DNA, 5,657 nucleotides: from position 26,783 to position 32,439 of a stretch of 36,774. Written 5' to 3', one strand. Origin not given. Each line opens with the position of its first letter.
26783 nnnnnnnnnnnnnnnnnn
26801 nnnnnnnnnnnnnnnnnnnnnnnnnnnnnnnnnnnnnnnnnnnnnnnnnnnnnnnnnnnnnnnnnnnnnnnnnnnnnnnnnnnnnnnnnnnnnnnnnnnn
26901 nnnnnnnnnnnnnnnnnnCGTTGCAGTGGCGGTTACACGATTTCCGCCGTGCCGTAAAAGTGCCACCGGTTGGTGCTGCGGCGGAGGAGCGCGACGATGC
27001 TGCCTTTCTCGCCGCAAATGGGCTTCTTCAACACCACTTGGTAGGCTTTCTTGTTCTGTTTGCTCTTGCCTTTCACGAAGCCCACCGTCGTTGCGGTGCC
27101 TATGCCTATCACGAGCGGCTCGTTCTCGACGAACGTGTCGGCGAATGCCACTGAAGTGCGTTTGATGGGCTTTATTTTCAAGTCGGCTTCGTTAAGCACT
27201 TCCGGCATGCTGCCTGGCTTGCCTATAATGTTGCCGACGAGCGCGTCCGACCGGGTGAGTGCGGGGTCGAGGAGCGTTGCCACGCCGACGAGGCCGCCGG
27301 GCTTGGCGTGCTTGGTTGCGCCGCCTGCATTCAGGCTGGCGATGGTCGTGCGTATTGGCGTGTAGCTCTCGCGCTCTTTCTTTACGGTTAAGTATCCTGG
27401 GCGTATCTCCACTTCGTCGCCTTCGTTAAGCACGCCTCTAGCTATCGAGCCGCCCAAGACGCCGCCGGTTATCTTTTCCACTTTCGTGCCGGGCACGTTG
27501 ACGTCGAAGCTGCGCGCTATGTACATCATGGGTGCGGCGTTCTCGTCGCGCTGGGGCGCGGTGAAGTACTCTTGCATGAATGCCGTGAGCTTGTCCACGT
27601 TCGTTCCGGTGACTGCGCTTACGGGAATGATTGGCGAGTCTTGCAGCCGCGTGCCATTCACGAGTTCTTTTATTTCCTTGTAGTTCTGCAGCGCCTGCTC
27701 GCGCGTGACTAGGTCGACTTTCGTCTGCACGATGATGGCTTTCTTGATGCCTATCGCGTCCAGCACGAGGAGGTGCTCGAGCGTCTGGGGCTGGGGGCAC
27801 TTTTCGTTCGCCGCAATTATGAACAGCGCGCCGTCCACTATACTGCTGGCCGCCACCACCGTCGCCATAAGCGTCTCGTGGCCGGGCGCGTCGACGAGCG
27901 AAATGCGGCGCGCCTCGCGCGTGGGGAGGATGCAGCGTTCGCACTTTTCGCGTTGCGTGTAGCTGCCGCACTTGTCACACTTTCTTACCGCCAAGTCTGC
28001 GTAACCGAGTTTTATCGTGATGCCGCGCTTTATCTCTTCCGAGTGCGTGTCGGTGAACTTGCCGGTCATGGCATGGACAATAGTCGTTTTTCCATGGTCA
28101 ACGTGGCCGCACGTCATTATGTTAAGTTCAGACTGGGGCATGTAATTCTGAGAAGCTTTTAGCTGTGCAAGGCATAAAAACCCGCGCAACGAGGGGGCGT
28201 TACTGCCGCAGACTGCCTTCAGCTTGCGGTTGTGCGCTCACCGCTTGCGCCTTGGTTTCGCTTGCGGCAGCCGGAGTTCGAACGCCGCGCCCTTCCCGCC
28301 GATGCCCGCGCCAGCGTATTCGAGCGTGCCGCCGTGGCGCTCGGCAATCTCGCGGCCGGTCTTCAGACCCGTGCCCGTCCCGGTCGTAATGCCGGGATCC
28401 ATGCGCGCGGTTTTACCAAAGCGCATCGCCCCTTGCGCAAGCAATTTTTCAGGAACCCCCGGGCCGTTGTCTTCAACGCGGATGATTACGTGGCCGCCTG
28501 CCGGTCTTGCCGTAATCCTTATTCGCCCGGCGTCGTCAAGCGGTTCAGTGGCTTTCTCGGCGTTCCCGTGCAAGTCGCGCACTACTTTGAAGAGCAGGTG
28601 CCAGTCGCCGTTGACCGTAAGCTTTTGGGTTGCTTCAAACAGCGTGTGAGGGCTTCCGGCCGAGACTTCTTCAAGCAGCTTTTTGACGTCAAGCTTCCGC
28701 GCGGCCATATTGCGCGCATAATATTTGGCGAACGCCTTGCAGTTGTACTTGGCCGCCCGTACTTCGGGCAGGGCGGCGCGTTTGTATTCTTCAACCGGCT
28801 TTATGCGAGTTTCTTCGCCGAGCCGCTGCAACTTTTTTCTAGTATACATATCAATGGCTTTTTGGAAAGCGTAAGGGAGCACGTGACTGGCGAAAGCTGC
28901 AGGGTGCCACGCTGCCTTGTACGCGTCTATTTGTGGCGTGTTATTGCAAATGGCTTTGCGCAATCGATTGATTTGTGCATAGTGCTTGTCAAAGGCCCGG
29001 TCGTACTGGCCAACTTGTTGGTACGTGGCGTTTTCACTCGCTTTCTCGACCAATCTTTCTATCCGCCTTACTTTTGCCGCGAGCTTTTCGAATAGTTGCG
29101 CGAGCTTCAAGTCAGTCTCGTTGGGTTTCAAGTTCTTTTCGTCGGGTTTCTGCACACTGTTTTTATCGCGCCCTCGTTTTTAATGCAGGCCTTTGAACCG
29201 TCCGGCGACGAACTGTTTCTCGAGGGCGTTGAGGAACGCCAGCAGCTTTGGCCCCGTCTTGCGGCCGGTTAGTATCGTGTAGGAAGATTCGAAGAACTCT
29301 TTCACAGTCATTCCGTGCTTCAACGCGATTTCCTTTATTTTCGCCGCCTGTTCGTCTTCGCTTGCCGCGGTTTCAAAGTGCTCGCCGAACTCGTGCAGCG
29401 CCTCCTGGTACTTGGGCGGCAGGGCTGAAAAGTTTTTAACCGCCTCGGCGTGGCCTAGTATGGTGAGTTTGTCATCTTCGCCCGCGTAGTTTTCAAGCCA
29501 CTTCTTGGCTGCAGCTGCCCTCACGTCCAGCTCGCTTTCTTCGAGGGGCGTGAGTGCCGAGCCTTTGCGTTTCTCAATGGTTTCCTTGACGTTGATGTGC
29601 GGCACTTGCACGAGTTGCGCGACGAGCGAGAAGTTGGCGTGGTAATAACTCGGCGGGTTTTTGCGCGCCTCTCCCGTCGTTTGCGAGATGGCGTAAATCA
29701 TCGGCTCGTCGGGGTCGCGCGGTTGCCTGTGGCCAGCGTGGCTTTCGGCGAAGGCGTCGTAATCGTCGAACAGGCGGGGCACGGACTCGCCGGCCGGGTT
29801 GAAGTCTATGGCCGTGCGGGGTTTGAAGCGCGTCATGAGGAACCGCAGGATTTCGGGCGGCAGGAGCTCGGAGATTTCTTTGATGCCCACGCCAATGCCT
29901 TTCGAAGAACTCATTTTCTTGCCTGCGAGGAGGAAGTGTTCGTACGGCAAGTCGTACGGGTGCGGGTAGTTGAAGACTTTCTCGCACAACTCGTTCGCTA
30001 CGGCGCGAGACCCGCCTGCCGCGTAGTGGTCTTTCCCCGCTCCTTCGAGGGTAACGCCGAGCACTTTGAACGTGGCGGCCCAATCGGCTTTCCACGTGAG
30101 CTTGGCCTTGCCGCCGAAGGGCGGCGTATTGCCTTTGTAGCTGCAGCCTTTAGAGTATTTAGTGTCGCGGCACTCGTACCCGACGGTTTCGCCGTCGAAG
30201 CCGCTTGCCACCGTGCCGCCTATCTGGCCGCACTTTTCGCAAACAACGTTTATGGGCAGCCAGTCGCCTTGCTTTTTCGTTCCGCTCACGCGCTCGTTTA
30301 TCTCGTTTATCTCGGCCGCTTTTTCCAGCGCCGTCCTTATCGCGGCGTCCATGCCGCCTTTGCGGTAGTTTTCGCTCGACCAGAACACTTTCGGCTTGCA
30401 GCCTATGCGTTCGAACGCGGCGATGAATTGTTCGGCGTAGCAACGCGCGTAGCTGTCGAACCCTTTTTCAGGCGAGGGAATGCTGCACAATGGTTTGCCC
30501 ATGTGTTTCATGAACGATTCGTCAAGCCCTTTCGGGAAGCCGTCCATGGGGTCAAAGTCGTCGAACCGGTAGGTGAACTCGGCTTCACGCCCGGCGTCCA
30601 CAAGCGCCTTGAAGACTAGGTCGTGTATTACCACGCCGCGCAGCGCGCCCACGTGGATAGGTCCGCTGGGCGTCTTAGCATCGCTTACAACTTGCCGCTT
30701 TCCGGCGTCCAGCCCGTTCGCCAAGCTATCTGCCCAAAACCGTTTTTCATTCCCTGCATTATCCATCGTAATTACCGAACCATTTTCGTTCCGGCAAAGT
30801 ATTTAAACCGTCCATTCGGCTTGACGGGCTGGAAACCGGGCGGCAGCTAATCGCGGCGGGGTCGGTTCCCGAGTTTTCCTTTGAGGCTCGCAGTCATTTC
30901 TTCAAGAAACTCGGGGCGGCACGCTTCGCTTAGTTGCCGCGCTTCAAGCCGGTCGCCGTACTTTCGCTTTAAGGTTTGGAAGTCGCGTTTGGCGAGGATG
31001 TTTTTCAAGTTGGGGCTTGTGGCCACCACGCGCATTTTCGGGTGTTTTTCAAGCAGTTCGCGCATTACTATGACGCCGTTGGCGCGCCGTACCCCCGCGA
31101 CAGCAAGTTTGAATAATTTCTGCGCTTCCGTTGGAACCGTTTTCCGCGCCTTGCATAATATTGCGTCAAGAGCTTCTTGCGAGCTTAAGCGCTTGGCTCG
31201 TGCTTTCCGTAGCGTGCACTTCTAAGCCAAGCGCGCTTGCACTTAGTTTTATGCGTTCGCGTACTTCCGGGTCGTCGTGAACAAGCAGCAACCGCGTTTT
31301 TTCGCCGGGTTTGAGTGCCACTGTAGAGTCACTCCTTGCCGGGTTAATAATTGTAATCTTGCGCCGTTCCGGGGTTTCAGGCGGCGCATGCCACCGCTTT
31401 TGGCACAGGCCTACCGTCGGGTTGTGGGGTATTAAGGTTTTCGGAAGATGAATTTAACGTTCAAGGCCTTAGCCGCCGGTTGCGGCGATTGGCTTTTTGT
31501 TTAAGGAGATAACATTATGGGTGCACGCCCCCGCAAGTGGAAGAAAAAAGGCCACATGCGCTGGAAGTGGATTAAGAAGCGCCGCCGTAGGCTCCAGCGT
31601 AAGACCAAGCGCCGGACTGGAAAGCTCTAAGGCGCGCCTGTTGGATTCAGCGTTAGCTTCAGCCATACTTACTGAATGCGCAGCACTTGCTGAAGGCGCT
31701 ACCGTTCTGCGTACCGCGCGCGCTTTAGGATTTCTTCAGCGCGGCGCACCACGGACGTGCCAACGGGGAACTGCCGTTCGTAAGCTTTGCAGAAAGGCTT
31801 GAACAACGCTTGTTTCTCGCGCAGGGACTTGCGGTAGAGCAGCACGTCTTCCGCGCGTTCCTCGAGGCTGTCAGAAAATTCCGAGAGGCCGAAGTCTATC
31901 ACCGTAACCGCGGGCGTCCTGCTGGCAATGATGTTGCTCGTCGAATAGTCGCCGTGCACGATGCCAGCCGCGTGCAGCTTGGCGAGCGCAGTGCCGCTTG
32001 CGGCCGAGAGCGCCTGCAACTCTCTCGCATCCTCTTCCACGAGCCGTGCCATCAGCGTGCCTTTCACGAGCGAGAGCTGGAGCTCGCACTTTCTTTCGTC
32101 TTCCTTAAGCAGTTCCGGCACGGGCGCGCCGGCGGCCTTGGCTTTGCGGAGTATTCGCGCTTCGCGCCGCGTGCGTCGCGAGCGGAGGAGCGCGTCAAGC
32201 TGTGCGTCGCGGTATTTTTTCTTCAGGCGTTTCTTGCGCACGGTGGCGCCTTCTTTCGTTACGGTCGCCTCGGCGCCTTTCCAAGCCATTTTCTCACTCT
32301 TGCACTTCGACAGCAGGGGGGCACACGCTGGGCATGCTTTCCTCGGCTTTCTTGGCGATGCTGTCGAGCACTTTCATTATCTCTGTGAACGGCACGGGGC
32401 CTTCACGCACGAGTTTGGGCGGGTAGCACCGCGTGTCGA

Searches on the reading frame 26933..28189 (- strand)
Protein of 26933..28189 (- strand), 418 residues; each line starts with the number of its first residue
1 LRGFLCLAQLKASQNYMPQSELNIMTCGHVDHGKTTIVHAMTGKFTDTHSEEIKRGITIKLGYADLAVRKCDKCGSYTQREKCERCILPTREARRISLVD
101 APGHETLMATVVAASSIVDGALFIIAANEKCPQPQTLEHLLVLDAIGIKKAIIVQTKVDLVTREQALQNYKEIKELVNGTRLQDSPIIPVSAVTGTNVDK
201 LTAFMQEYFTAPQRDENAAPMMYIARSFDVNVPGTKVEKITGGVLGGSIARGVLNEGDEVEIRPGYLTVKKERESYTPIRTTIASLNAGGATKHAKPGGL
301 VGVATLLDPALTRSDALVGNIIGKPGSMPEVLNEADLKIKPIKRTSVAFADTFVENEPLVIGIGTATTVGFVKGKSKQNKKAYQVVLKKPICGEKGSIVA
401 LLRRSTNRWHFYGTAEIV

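Call 81: search_protein_families(library=pfam, proteins=[window:26933-28189:-], max_evalue=0.00001)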
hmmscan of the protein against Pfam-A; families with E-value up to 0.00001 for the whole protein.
window:26933-28189:- (418 aa): 4 families
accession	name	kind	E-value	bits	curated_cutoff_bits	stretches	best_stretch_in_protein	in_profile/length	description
PF00009.33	GTP_EFTU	-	1.2e-30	106.9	26.5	1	22-209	4-186/188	Elongation factor Tu GTP binding domain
PF09173.17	eIF2_C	-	8.3e-13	48.8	22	1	350-417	22-86/86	Initiation factor eIF2 gamma, C terminal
PF03193.22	RsgA_GTPase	-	1.8e-06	28.4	30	0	116-208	21-107/174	RsgA GTPase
PF03144.31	GTP_EFTU_D2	-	3.3e-06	27.9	30.3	0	242-321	1-71/73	Elongation factor Tu domain 2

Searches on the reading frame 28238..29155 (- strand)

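Call 81: search_protein_families(library=pfam, proteins=[window:28238-29155:-], max_evalue=0.00001)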
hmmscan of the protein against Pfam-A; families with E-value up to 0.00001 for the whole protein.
window:28238-29155:- (305 aa): 1 family
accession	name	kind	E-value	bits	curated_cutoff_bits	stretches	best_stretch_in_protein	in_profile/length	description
PF02518.31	HATPase_c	-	1.5e-16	61.2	26.4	1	184-299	2-110/111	Histidine kinase-, DNA gyrase B-, and HSP90-like ATPase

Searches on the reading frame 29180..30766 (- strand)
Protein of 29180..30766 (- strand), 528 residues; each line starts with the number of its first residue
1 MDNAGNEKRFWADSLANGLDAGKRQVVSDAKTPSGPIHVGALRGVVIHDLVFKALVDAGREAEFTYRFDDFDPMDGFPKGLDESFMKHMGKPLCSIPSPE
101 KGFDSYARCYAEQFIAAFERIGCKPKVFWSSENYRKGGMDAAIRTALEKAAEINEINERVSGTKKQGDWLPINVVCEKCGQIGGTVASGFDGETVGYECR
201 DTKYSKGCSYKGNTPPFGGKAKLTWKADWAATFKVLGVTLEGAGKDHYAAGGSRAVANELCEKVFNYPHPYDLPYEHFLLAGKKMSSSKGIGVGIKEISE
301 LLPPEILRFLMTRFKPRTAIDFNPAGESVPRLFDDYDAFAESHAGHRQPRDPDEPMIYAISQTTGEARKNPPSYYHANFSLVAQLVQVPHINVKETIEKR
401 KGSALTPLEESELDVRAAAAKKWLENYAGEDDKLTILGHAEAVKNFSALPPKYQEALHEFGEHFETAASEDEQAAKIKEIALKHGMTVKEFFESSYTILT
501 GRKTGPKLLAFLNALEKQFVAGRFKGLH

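Call 3: search_protein_families(library=pfam, proteins=[window:29180-30766:-], max_evalue=1)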
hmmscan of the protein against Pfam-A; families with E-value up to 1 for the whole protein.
window:29180-30766:- (528 aa): 5 families
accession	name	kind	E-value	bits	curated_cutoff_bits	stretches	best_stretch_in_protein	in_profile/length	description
PF01921.24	tRNA-synt_1f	-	2.7e-87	293.5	27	1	11-362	3-358/360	tRNA synthetases class I (K)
PF09334.17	tRNA-synt_1g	-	7.1e-07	28.8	20.1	1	276-318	319-361/391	tRNA synthetases class I (M)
PF19269.4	Anticodon_2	-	9.9e-05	23.2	23.6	1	447-524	58-137/141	Anticodon binding domain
PF01406.26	tRNA-synt_1e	-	0.023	14.5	27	0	275-323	244-292/301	tRNA synthetases class I (C) catalytic domain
PF21332.3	AmiR_N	-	0.3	11.5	27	1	112-154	14-55/111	AmiR, N-terminal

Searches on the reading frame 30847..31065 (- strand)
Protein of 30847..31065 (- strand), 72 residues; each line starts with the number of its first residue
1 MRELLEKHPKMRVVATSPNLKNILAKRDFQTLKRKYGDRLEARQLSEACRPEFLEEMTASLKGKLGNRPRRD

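Call 3: search_protein_families(library=pfam, proteins=[window:30847-31065:-], max_evalue=1)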
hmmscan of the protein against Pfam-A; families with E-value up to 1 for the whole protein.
window:30847-31065:- (72 aa): 1 family
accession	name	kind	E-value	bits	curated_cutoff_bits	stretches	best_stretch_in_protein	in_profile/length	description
PF17944.6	Arg_decarbox_C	-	0.03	15.3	23.3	1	30-63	13-47/51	Arginine decarboxylase C-terminal helical extension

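Call 82: search_protein_families(library=ncbifam, proteins=[window:30847-31065:-], max_evalue=0.001)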
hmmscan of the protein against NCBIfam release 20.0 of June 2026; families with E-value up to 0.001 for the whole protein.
window:30847-31065:- (72 aa): 0 families

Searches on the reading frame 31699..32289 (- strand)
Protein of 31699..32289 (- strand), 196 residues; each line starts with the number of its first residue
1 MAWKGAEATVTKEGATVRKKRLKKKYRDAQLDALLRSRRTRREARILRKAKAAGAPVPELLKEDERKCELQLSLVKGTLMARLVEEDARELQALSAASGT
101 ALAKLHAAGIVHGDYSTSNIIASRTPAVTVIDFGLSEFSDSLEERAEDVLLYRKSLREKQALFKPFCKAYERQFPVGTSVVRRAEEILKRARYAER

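Call 3: search_protein_families(library=pfam, proteins=[window:31699-32289:-], max_evalue=1)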
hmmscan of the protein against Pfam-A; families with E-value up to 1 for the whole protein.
window:31699-32289:- (196 aa): 7 families
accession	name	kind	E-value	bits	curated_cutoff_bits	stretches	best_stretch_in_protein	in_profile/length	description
PF01636.29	APH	-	2.9e-11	44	23.2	2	37-108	34-110/239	Phosphotransferase enzyme family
PF01163.29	RIO1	-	2.2e-09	37.7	22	1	21-134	37-149/187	RIO domain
PF00069.31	Pkinase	-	3.4e-08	33.7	31.7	1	11-142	21-151/263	Protein kinase domain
PF06293.20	Kdo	-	4.2e-07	30.1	21.3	1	16-137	34-170/207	Lipopolysaccharide kinase (Kdo/WaaP) family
PF07714.23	PK_Tyr_Ser-Thr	-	0.00025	20.9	23.1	1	90-139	103-152/258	Protein tyrosine and serine/threonine kinase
PF03109.22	ABC1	-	0.00074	19.2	22.9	1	57-140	132-218/244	ABC1 atypical kinase-like domain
PF17667.7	Pkinase_fungal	-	0.04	13.1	24.1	1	81-138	276-341/387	Fungal protein kinase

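Call 5: search_protein_families(library=ncbifam, proteins=[window:31699-32289:-], max_evalue=1)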
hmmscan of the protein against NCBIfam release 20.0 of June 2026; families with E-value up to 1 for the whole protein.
window:31699-32289:- (196 aa): 28 families (the best 25 are shown)
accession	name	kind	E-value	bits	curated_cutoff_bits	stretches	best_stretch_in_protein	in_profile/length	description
TIGR03724.2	arch_bud32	equivalog_domain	6.4e-47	159.6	125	1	5-194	1-193/193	KEOPS complex kinase/ATPase Bud32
NF011463.0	PRK14879.1-4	equivalog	2.9e-42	144.7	188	1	5-194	26-225/237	Kae1-associated kinase Bud32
NF007174.0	PRK09605.1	equivalog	8.4e-40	136.7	447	1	4-193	343-534/535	bifunctional N(6)-L-threonylcarbamoyladenine synthase/serine/threonine protein kinase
NF011462.0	PRK14879.1-3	equivalog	2.8e-39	134.8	174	1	4-196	5-192/192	Kae1-associated kinase Bud32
NF011464.0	PRK14879.1-7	equivalog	3.4e-29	102.1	246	1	17-171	30-189/221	Kae1-associated kinase Bud32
NF011460.0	PRK14879.1-1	equivalog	6.6e-28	97.4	199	1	16-195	34-222/232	Kae1-associated kinase Bud32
NF011461.0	PRK14879.1-2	equivalog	1.3e-26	93.8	372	1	16-196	26-212/225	Kae1-associated kinase Bud32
NF002475.0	PRK01723.1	equivalog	1.5e-06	27.5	142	1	35-155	83-210/241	3-deoxy-D-manno-octulosonic acid kinase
NF033068.1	APH_3p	equivalog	2.3e-06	27.3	205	1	110-173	177-238/255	APH(3') family aminoglycoside O-phosphotransferase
NF038151.1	lanthi_synth_III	equivalog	1.1e-05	24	575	1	93-138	340-385/833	class III lanthionine synthetase LanKC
NF041310.1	Prot_Kin_Rio1_Halo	equivalog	3.4e-05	23.4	480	1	40-135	143-237/273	serine/threonine-protein kinase Rio1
NF033483.0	PknB_PASTA_kin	equivalog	3.5e-05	23.1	450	1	98-138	116-156/563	Stk1 family PASTA domain-containing Ser/Thr kinase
NF052427.1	StpK7MSMEG_1200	equivalog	3.6e-05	22.4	900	1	65-136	79-155/601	serine/threonine protein kinase StpK7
NF038156.1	lant_syn_V_LxmK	equivalog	6.4e-05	22.2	315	1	8-118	32-137/347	class V lanthionine synthetase subunit LxmK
NF038150.1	lanthi_synth_IV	equivalog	0.00017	20.1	650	1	38-141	237-350/851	class IV lanthionine synthetase LanL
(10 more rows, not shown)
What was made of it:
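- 31699..32289 (-): bud32 (KEOPS kinase/ATPase), 196 aa. It starts 4 nt after the sua5 stop. TIGR03724 6e-47 (call 5).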
